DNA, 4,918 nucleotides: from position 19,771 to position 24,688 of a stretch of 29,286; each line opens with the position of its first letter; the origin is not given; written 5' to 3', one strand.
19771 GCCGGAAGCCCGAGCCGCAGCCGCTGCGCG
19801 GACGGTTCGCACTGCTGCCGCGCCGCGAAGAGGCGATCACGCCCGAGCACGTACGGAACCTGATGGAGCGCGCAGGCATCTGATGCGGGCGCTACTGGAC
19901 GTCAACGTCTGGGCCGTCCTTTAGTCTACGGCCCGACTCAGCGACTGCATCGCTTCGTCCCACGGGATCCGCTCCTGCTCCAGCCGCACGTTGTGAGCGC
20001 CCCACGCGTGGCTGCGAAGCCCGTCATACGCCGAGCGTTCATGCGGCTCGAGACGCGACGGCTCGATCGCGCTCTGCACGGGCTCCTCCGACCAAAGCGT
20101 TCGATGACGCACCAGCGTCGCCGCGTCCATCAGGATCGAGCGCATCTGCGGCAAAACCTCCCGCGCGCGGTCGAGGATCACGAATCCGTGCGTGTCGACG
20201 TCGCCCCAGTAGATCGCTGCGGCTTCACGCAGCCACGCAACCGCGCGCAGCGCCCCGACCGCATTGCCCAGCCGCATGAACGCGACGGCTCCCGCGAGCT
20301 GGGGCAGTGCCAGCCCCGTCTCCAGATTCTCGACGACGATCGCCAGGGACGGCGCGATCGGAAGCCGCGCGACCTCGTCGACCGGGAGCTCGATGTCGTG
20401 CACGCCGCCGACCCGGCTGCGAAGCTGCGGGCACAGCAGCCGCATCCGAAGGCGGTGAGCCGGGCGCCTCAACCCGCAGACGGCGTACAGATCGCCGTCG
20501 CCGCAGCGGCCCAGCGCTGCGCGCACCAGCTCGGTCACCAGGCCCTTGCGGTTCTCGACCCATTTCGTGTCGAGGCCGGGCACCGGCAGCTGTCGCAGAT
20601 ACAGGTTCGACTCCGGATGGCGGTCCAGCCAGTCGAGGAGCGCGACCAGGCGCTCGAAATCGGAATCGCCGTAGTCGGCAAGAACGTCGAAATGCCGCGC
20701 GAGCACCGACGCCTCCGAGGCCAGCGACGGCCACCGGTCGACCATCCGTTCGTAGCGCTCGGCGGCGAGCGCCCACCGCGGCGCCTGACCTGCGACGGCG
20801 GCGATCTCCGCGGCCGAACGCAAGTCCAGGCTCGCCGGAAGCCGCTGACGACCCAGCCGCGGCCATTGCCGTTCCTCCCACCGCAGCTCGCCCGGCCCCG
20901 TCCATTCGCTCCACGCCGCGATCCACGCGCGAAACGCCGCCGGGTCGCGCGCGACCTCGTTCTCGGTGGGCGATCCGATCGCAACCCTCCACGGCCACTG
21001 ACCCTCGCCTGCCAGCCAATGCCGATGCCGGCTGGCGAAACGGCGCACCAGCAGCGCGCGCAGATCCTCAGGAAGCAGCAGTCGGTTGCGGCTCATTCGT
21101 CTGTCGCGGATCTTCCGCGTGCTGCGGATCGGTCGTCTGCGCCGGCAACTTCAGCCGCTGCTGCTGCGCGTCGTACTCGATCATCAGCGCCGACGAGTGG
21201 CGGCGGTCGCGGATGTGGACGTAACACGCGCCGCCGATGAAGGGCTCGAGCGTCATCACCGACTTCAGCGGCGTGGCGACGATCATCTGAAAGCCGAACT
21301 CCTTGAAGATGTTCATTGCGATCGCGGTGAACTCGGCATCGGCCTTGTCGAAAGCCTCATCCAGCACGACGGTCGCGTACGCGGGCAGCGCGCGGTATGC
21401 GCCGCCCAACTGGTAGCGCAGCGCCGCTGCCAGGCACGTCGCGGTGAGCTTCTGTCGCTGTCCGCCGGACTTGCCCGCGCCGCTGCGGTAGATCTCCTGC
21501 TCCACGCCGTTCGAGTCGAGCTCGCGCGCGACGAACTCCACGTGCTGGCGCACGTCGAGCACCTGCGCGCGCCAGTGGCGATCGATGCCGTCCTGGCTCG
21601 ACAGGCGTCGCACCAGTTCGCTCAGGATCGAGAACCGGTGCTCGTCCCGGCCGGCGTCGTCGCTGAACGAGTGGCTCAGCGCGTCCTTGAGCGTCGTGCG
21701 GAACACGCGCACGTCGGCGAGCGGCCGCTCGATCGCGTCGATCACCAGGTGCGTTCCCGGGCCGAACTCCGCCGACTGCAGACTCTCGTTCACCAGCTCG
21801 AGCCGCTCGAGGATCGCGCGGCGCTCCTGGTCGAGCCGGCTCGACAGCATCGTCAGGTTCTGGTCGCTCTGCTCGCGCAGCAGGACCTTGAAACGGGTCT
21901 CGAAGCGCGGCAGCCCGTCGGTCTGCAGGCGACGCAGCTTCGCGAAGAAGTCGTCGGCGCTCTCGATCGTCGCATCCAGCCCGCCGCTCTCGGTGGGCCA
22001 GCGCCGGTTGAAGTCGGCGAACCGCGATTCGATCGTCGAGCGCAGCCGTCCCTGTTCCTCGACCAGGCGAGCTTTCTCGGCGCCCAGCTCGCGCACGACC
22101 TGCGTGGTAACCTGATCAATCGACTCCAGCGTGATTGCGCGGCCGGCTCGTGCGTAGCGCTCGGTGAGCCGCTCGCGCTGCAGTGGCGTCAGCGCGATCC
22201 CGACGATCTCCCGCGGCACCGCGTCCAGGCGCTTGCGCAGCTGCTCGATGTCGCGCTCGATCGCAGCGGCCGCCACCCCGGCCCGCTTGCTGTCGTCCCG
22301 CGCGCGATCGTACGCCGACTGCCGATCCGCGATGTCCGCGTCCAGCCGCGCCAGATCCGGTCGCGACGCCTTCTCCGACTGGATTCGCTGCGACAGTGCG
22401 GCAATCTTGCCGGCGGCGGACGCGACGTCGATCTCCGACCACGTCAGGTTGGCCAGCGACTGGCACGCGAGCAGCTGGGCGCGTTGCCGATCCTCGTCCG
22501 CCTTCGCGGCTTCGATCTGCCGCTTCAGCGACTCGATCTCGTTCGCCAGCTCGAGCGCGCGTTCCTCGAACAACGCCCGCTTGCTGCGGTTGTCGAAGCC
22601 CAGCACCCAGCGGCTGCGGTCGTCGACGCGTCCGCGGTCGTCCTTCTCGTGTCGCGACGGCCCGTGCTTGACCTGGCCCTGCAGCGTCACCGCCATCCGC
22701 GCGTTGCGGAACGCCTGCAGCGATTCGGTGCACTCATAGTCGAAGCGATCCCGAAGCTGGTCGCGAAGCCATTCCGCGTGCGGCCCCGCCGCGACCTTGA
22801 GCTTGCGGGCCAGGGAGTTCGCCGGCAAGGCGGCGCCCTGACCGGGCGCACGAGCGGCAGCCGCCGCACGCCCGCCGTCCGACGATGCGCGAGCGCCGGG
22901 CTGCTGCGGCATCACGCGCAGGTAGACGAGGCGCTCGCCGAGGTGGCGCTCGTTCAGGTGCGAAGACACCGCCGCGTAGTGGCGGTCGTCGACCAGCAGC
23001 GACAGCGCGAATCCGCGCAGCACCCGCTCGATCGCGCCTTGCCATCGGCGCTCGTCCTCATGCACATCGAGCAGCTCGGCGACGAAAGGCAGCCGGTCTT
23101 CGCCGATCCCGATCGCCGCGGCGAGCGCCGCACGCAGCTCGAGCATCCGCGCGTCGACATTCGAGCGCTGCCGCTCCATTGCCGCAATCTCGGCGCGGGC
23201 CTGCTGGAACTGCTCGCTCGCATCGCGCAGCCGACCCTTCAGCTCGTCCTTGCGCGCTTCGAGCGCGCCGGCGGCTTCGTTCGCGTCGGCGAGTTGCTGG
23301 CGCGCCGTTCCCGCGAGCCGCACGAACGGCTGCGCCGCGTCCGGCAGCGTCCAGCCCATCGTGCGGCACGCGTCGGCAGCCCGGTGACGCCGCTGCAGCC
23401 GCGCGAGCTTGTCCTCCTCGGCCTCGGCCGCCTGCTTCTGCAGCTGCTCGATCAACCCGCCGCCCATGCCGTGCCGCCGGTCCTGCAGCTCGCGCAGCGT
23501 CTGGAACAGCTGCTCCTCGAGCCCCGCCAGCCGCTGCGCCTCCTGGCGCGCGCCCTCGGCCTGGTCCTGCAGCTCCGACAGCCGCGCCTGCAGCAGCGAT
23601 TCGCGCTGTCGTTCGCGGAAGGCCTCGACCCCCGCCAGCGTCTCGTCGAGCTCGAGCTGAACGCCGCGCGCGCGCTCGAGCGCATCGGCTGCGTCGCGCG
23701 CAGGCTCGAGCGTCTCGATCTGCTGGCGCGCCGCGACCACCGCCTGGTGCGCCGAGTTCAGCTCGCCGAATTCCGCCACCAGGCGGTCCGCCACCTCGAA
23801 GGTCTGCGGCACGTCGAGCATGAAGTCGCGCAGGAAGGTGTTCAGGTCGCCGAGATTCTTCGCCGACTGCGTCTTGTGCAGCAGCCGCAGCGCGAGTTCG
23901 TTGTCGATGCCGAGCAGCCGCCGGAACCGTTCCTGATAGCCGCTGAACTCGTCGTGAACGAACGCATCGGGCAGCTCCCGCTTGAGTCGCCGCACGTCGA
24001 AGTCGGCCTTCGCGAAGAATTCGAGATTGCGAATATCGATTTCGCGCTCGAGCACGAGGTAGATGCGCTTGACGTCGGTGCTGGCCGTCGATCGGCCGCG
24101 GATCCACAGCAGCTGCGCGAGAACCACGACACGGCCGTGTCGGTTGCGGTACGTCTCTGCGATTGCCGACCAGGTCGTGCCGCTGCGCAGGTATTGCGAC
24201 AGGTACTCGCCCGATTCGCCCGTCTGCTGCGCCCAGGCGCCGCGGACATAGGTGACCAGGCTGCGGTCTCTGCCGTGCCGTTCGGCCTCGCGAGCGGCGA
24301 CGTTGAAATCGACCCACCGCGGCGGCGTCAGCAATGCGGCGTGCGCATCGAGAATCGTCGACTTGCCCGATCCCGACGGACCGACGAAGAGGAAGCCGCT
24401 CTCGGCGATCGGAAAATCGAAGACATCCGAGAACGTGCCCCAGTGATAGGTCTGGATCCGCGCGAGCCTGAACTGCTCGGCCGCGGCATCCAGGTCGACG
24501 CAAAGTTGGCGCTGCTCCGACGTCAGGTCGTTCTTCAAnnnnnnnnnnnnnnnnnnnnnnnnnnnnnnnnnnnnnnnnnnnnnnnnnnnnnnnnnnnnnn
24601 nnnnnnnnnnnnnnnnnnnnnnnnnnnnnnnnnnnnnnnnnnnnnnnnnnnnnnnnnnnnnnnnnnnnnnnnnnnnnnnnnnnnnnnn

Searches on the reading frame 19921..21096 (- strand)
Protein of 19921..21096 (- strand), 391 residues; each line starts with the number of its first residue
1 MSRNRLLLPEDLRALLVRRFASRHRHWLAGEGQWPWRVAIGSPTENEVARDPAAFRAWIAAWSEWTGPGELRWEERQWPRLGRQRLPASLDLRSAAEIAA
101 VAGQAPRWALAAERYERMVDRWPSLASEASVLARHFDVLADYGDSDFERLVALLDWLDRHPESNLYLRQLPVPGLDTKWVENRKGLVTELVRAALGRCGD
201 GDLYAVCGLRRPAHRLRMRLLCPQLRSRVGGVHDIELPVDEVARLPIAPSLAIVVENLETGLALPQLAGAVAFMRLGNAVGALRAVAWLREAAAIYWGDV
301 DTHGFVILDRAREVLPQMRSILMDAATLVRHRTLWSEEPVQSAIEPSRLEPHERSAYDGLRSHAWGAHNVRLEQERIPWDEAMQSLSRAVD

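Call 25: search_protein_families(library=pfam, proteins=[window:19921-21096:-], max_evalue=0.01)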
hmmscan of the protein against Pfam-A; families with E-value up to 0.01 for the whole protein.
window:19921-21096:- (391 aa): 2 families
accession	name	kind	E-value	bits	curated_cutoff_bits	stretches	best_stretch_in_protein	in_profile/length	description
PF11795.13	DUF3322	-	2.6e-53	181.3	22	1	9-191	1-189/190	Uncharacterized protein conserved in bacteria N-term (DUF3322)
PF09983.15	JetD_C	-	7.3e-45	152.9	22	1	208-384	1-177/179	Wadjet protein JetD, C-terminal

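Call 26: search_protein_families(library=padloc, proteins=[window:19921-21096:-], max_evalue=0.001)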
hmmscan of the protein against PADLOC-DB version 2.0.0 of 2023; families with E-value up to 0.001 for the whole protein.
window:19921-21096:- (391 aa): 7 families
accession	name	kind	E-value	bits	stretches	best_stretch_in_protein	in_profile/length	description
PDLC00530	JetD1|JetD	-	1.4e-129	430.8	1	5-390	4-387/391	DUF2220; DUF3322; DUF2399 domain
PDLC00523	JetD1|JetD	-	1.8e-66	222.8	1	8-388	10-392/398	DUF2220; DUF3322; DUF2399 domain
PDLC00522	JetD1|JetD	-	2.9e-61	205.7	1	9-388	4-378/382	DUF2220; DUF3322; DUF2399 domain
PDLC00520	JetD1|JetD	-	5.6e-42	142.1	1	24-387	22-383/398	DUF2220; DUF3322; DUF2399 domain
PDLC00532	JetD1|JetD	-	2e-31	107.1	1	9-387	4-376/383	DUF2220; DUF3322; DUF2399 domain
PDLC00533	JetD1|JetD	-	7.3e-07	26.5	1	292-379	319-407/409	DUF2220; DUF3322; DUF2399 domain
PDLC00527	JetD1|JetD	-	3.7e-05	21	0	285-319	284-321/387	DUF2220; DUF3322; DUF2399 domain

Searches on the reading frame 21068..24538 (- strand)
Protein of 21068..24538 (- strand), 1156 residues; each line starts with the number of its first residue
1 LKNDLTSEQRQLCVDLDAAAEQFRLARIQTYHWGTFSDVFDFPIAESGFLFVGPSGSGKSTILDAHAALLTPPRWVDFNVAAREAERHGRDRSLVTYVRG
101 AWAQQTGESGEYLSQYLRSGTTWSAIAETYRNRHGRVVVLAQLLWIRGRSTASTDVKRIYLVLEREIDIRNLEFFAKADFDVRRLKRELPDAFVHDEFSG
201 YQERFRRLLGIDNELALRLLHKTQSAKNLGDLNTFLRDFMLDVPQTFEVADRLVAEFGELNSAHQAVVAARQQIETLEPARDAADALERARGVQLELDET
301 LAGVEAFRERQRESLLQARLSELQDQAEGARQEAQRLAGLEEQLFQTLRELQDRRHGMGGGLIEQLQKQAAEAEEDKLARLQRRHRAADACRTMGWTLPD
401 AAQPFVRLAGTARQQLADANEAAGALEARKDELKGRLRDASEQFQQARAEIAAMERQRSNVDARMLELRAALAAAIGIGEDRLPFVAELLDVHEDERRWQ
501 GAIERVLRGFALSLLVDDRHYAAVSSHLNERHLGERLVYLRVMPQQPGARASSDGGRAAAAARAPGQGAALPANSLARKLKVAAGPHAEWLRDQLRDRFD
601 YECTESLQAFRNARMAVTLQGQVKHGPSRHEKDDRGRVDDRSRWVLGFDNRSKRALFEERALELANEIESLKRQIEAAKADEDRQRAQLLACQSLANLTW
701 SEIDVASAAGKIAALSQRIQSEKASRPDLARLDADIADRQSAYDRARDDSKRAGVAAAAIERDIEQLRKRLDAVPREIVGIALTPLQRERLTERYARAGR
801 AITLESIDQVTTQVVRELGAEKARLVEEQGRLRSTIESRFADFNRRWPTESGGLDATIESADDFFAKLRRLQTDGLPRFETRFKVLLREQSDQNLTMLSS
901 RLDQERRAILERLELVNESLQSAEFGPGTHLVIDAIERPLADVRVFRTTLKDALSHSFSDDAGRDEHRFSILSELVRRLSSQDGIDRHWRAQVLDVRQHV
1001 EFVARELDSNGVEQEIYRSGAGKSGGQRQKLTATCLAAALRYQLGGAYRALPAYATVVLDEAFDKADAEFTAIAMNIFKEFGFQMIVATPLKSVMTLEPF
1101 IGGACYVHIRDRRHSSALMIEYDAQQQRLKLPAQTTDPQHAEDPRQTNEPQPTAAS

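Call 25: search_protein_families(library=pfam, proteins=[window:21068-24538:-], max_evalue=0.01)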
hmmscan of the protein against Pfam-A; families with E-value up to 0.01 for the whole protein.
window:21068-24538:- (1156 aa): 3 families
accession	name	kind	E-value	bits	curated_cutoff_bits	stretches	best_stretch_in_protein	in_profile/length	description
PF13558.12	SbcC_Walker_B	-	3.9e-25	88.3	27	1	992-1079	2-89/90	SbcC/RAD50-like, Walker B motif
PF13555.12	AAA_29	-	7.4e-21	74.1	27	1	25-84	1-60/61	P-loop containing region of AAA domain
PF00005.33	ABC_tran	-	0.001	20.1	25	0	51-72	16-37/137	ABC transporter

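Call 26: search_protein_families(library=padloc, proteins=[window:21068-24538:-], max_evalue=0.001)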
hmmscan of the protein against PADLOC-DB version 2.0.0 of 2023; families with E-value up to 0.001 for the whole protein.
window:21068-24538:- (1156 aa): 18 families
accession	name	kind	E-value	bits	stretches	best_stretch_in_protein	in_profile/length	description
PDLC00518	JetC1|JetC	-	0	1351.4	1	18-1133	11-1110/1112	DUF3584 domain; MukB-like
PDLC00512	JetC1|JetC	-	1.8e-245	815.8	1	17-1120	12-1108/1123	DUF3584 domain; MukB-like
PDLC00517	JetC1|JetC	-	5.2e-175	582.7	1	18-1124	15-1114/1119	DUF3584 domain; MukB-like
PDLC00511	JetC1|JetC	-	7.7e-171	568.5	1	18-1108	11-1073/1108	DUF3584 domain; MukB-like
PDLC00514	JetC1|JetC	-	2.6e-120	401.1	1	18-1111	3-1083/1117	DUF3584 domain; MukB-like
PDLC00509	JetC1|JetC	-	1.7e-104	349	1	21-1128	11-1141/1158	DUF3584 domain; MukB-like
PDLC00519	JetC1|JetC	-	1.2e-52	177.4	2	25-526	4-519/1097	DUF3584 domain; MukB-like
PDLC00505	JetC1|JetC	-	2e-25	87.1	2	47-519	30-509/1118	DUF3584 domain; MukB-like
PDLC00513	JetC1|JetC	-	2.4e-17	60.3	2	246-888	256-873/1140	DUF3584 domain; MukB-like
PDLC00507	JetC1|JetC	-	3.4e-12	43.6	1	24-101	2-83/1215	DUF3584 domain; MukB-like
PDLC00503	JetC1|JetC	-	1.2e-09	34.8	0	50-101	27-76/1146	DUF3584 domain; MukB-like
PDLC04135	mad3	-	1.1e-08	33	1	42-210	18-156/374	mads_3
PDLC03859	LmuB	-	1.1e-07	29.5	1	48-491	26-432/611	-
PDLC04140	mad8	-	0.00012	19.7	0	47-149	28-86/314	mads_8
PDLC00299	PtuA1|PtuA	-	0.00027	18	0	11-70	42-99/535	AAA ATPase domain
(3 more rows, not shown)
